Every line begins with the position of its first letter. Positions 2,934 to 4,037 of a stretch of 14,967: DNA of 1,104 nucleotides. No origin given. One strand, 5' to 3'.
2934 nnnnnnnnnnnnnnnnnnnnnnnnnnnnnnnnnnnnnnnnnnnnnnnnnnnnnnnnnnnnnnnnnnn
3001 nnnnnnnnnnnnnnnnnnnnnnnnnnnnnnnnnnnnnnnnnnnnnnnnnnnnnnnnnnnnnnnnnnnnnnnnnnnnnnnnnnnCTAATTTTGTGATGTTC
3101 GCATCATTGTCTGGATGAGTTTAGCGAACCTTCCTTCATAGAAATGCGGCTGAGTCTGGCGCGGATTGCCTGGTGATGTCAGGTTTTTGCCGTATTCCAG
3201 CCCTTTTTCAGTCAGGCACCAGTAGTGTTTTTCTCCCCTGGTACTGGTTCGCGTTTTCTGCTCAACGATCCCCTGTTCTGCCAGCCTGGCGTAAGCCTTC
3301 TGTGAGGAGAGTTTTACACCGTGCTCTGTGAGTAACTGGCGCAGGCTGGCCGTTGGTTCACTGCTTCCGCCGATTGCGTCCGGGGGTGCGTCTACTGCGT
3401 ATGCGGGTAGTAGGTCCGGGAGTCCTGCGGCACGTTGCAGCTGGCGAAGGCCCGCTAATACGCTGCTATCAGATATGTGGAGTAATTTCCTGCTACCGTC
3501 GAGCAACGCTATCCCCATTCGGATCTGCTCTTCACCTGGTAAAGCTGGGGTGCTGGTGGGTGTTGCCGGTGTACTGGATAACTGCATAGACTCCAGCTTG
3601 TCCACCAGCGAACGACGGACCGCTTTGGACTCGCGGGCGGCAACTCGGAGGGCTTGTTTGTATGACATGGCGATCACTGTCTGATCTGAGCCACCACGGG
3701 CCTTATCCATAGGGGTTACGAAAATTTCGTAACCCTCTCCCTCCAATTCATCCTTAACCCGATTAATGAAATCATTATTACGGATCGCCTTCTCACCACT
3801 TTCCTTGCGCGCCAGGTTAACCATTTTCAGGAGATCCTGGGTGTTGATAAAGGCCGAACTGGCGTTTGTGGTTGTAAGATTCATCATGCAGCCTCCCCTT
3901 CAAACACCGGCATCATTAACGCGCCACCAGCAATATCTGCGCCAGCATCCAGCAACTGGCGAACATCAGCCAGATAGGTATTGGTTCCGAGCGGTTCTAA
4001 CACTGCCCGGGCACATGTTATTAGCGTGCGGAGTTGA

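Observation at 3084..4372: Translationally coupled two-gene operon ending in a KilA/antirepressor-like protein, with no replication gene downstream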

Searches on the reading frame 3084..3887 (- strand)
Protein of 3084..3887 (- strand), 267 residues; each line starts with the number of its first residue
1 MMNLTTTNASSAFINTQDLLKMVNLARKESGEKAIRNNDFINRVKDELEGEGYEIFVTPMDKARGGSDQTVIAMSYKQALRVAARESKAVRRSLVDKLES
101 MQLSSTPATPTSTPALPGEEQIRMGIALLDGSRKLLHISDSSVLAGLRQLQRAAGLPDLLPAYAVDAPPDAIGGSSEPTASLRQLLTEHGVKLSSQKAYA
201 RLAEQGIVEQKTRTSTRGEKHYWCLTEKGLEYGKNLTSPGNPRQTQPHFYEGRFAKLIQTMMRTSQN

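Call 6: search_protein_families(library=pfam, proteins=[window:3084-3887:-], max_evalue=1)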
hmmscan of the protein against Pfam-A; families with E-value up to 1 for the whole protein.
window:3084-3887:- (267 aa): 1 family
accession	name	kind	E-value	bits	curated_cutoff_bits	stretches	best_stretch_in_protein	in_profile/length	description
PF03551.20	PadR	-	0.053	14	27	1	200-231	39-71/75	Transcriptional regulator PadR-like family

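Call 7: search_protein_families(library=phrogs, proteins=[window:3084-3887:-], max_evalue=0.1)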
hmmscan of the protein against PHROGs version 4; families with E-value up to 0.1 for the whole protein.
window:3084-3887:- (267 aa): 7 families
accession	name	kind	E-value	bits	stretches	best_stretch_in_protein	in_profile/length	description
phrog_129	-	transcription regulation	1.5e-29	104.8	1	117-258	122-267/273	transcriptional regulator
phrog_1726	-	transcription regulation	7e-21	76.2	1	11-116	15-129/264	anti-repressor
phrog_6486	-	unknown function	3.6e-20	72.7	1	192-259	2-72/78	-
phrog_8274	-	unknown function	6.1e-16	59.7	1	120-213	121-213/354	-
phrog_12199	-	unknown function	2.5e-15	57.2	1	13-59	10-56/58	-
phrog_11046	-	transcription regulation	0.037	14.9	0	196-232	41-76/94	transcriptional regulator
phrog_8235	-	transcription regulation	0.083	13.5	0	28-102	17-102/219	anti-repressor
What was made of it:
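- It also hits PHROG 1726 'anti-repressor' at 7e-21 (call 7). PHROG 129 is labelled 'transcriptional regulator' (call 7).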

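Call 12: search_dna_similar(query=window:3084-3887:-, collection=phages, mode=protein, max_rows=30)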
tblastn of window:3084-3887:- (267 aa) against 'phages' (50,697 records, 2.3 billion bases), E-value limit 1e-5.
Records with a match: 331; places in all: 336; records where one place covers at least 80% of the query: 4.
Best place of each record, by identity: 80-90% 2; 60-80% 151; <60% 178.
By first word of the organism name: Stx2a-converting 106; Escherichia 55; Pseudomonas 47; Klebsiella 15; Stx2c-converting 15; Acinetobacter 14; Bacteriophage 13; Salmonella 12; Enterobacteria 10; Stx2-converting 9; and 12 more.
By host as written in the record: - 152; Pseudomonas aeruginosa 33; Escherichia coli 21; Klebsiella pneumoniae 9; Escherichia coli ECOR13 7; Acinetobacter baumannii 7; Paenibacillus larvae NRRL 2605 5; [Ruminococcus] gnavus ATCC 29149 5; and 63 more.
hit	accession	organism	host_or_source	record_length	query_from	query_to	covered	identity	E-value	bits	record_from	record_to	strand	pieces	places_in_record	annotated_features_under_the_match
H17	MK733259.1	Yersinia phage YeP1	Yersinia enterocolitica ...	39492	59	262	76%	43.4%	7e-43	161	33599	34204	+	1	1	hypothetical protein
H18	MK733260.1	Yersinia phage YeP2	Yersinia enterocolitica ...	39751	59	262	76%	43.4%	7e-43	161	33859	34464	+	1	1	hypothetical protein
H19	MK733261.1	Yersinia phage YeP3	Yersinia enterocolitica QH2012-y91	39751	59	262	76%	43.4%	7e-43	161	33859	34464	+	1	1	hypothetical protein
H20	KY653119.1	Morganella phage IME1369_02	Morganella morganii IME1369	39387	59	262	76%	42.8%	1e-42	160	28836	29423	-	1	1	hypothetical protein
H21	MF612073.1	Klebsiella phage SopranoGao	Klebsiella pneumoniae 51503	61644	10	262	95%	32.8%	3e-35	139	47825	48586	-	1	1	DNA-binding protein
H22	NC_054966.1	Klebsiella phage SopranoGao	Klebsiella pneumoniae 51503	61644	10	262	95%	32.8%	3e-35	139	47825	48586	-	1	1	transcriptional regulator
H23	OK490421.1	Klebsiella phage Kp4866-6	Klebsiella pneumoniae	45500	59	266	78%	39.7%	2e-40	154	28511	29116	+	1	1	record has no annotation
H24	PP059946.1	Vibrio phage vB_PvuS_Pm34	Vibrio cholerae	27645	54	266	80%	37.9%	4e-38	147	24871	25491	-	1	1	KilA-N domain protein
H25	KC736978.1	Shigella phage SfII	Shigella flexneri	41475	55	261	78%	39.0%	4e-41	156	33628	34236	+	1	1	KliA-N domain protein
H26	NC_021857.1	Shigella phage SfII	Shigella flexneri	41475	55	261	78%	39.0%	4e-41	156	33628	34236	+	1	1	transcriptional regulator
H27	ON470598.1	Escherichia phage vB_EcoS-569R4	Escherichia coli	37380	57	261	77%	38.9%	1e-40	154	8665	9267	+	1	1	KilA domain-containing protein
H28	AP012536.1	Stx2-converting phage Stx2a_1447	Escherichia coli O157:H7 strain 1447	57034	57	261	77%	38.9%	2e-40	154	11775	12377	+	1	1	KilA domain-containing protein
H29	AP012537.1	Stx2-converting phage Stx2a_WGPS2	Escherichia coli O157:H7 strain 980938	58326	57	261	77%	38.9%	2e-40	154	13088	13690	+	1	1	KilA domain-containing protein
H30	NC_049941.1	Stx2-converting phage Stx2a_WGPS2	Escherichia coli O157:H7 strain 980938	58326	57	261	77%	38.9%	2e-40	154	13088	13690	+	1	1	transcriptional regulator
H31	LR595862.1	Escherichia phage 2H10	-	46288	57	261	77%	38.9%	3e-40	153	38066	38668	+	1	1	Phage-related protein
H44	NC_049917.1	Escherichia phage Lyz12581Vzw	Escherichia coli O145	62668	1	101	38%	72.8%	1e-38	149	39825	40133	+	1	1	anti-repressor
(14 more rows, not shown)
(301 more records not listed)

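Call 29: get_annotated_region(hit=H44, flank=3000)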
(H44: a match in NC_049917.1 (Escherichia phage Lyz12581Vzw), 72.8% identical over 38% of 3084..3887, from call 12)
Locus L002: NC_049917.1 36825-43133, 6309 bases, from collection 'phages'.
description: Escherichia phage Lys12581Vzw, complete genome.
organism: Escherichia phage Lyz12581Vzw (NCBI taxid 2590400)
taxonomy: Viruses; Duplodnaviria; Heunggongvirae; Uroviricota; Caudoviricetes; Sepvirinae; Oslovirus; Oslovirus Lyz12581Vzw
host: Escherichia coli O145; source: -; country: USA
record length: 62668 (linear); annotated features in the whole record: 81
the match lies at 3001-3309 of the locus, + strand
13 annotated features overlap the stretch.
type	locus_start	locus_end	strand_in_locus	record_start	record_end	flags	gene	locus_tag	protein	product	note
CDS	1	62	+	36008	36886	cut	-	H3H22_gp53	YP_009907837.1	phosphoadenosine phosphosulfate reductase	-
CDS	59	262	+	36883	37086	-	-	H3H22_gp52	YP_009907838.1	hypothetical protein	-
CDS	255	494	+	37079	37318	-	-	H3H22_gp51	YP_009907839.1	hypothetical protein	-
CDS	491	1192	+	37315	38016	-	-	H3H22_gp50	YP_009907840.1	ead/Ea22-like family protein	-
CDS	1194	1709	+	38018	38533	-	-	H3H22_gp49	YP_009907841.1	hypothetical protein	-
CDS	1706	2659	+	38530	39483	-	-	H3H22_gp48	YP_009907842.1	DUF551 domain-containing protein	-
CDS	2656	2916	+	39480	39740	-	-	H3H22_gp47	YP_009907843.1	eaa protein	similar to eaa protein from Escherichia coli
CDS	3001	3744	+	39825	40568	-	-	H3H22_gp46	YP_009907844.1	anti-repressor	similar to antirepressor protein from Escherichia coli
CDS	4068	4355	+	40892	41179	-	-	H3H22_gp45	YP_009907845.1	antirepressor Ant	phage antirepressor Ant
CDS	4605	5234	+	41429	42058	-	-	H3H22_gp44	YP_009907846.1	anti-repressor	phage antirepressor Ant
CDS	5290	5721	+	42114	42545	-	-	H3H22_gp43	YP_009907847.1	regulator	-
CDS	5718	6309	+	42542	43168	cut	-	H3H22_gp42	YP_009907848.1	DNA methyltransferase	-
CDS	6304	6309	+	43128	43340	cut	-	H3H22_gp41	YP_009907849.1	DUF1382 family protein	-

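Call 60: find_homologous_proteins(query=window:3084-3887:-, max_evalue=0.00001)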
Query window:3084-3887:- (267 aa): 1376 proteins with E <= 0.00001 among 3200 candidates; the best 120 are listed.
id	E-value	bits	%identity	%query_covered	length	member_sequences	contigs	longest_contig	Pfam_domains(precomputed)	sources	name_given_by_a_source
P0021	5.2e-157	538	95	98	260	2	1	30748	-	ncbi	ncbi:TPA: KilA-N domain-containing protein [Escherichia coli]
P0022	3.7e-134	464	84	97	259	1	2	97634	-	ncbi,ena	ncbi:hypothetical protein ACQ9RW_004413 [Escherichia coli]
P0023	1.1e-127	442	82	99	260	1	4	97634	-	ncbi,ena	ncbi:hypothetical protein ACQ9RW_004387 [Escherichia coli]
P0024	9.2e-118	410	74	97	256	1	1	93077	-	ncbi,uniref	ncbi:KilA-N domain-containing protein [Enterobacter hormaechei]|uniref:KilA-N domain-containing prot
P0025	5.0e-111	388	72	99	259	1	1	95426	-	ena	-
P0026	2.6e-109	382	74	96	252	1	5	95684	-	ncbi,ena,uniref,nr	ncbi:hypothetical protein ASU80_20210 [Enterobacter hormaechei subsp. xiangfangensis]|uniref:hypothe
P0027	9.6e-107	374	73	94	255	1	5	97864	-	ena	-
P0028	6.2e-106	371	75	90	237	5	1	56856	-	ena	-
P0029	1.2e-105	370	69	97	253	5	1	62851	-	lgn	-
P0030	3.8e-103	362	68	97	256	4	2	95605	-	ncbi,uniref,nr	ncbi:hypothetical protein [Enterobacter hormaechei]|uniref:hypothetical protein n=1 Tax=Enterobacter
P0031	1.5e-101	357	73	90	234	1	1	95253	-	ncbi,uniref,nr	ncbi:hypothetical protein [Enterobacter cloacae]|uniref:hypothetical protein n=1 Tax=Enterobacter cl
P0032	2.4e-100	353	67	97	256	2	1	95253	-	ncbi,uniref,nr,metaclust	ncbi:hypothetical protein [Enterobacter cloacae]|uniref:hypothetical protein n=1 Tax=Enterobacter cl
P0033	3.8e-100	352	76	56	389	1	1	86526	PF09669.16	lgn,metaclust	metaclust:status=active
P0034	1.5e-78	282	75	66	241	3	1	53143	PF09669.16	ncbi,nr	ncbi:Rha family transcriptional regulator [Escherichia coli]|nr:Rha family transcriptional regulator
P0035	2.0e-78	281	76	66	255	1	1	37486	PF09669.16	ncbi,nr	ncbi:Rha family transcriptional regulator [Escherichia coli]|nr:Rha family transcriptional regulator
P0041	2.0e-75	271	68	76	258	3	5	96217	PF09669.16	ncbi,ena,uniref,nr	ncbi:TPA: Rha family transcriptional regulator [Escherichia coli]|uniref:Rha family transcriptional 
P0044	1.8e-73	265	86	54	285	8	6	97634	PF10547.15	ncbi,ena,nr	ncbi:TPA: phage antirepressor N-terminal domain-containing protein [Escherichia coli]|nr:hypothetica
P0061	9.5e-48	181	43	95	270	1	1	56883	-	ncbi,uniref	uniref:hypothetical protein n=1 Tax=Castellaniella defragrans TaxID=75697 RepID=UPI00333F81E8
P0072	4.7e-38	149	39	91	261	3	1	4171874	PF04383.20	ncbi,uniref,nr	ncbi:KilA-N domain protein [Sodalis glossinidius str. 'morsitans']|uniref:KilA-N domain protein n=1 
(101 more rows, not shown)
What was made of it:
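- Some database homologues are named 'KilA-N domain-containing protein' (calls 12, 60).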

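Call 61: search_protein_families(library=ncbifam, proteins=[window:3084-3887:-], max_evalue=0.1)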
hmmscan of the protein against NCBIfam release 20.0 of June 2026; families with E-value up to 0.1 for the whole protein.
window:3084-3887:- (267 aa): 0 families

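Call 63: search_solved_structures(query=window:3084-3887:-, max_evalue=1, show_alignments=2)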
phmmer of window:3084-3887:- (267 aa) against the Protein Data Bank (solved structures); distinct sequences matched with E-value up to 1: 2.
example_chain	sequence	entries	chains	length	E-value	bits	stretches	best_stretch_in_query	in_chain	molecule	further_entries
1u0u_A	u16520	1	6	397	0.25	13.9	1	145-212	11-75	Dihydropinosylvin synthase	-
1xes_A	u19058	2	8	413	0.25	13.9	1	145-212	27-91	Dihydropinosylvin synthase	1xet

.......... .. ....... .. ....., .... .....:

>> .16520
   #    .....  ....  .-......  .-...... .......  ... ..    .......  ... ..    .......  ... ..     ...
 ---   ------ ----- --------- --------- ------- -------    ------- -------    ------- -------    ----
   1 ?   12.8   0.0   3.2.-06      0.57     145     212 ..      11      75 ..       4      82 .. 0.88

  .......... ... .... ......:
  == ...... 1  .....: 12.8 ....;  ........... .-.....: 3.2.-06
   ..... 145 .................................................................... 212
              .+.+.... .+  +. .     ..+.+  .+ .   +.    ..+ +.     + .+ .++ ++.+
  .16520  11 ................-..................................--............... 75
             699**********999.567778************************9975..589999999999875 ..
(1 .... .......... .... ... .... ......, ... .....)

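Call 66: find_encoding_contigs(protein=P0041, flank=6000, max_places=5)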
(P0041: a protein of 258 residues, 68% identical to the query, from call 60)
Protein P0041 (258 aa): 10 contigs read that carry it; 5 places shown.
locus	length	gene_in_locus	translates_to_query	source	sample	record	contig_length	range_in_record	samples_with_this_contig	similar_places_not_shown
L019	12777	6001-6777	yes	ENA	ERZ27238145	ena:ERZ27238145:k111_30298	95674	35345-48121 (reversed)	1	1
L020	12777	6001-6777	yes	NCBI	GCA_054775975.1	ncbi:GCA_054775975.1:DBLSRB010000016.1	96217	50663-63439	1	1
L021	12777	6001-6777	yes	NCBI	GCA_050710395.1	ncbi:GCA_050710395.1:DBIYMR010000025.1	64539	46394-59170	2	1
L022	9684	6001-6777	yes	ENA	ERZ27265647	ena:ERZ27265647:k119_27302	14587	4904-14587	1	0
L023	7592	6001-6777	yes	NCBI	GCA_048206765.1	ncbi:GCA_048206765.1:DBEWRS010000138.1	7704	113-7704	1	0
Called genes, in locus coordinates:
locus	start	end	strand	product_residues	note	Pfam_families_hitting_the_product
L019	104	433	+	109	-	-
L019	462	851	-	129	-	-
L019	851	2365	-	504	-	PF18788:DarA_N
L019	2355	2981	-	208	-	PF18788:DarA_N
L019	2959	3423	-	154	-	PF16084:LydB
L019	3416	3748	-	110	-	PF16083:Phage_holin_3_3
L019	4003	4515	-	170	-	PF27200:YjaZ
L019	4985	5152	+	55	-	-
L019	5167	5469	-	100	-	-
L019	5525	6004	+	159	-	-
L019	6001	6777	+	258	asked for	PF09669:Phage_pRha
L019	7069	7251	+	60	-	-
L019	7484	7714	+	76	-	PF13269:DUF4060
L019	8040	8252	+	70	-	-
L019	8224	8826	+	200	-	-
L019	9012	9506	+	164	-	-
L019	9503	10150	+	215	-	-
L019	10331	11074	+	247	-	-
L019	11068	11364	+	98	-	-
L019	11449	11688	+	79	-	-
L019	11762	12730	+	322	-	-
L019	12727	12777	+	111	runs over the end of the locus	-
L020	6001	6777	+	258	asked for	PF09669:Phage_pRha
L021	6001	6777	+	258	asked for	PF09669:Phage_pRha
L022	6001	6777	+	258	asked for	PF09669:Phage_pRha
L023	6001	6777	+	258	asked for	PF09669:Phage_pRha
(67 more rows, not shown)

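Call 71: predict_structure(alignment_id=A2)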
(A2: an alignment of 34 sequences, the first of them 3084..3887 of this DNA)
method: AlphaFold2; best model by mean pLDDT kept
length: 267 residues; sequences in the alignment: 34
mean_pLDDT: 73.2   pTM: 0.36
mean pLDDT of the five models: 73.2, 72.8, 72.5, 71.0, 70.2
residues with pLDDT >= 90: 11; 70-90: 172; 50-70: 46; < 50: 38
segments of 3 or more residues with pLDDT < 50: 1-11, 106-115, 163-174, 239-242
pLDDT, mean of each block of 10 residues (from residue 1): 31 78 89 88 86 73 63 84 86 85 51 53 78 68 69 70 44 59 85 88 90 79 85 69 69 86 68
secondary structure, 60 per line:
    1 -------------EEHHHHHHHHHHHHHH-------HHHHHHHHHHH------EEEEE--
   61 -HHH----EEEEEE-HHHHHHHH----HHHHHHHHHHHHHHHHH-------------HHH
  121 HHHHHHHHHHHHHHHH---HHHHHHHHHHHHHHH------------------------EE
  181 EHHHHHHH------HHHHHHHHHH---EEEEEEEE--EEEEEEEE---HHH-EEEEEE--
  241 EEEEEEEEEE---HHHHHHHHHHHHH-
elements in order: H16-29 H37-47 E54-58 E69-74 H76-83 H88-104 H118-136 H140-154 E179-181 H182-188 H195-204 E208-215 E218-225 E233-238 E241-250 H254-266
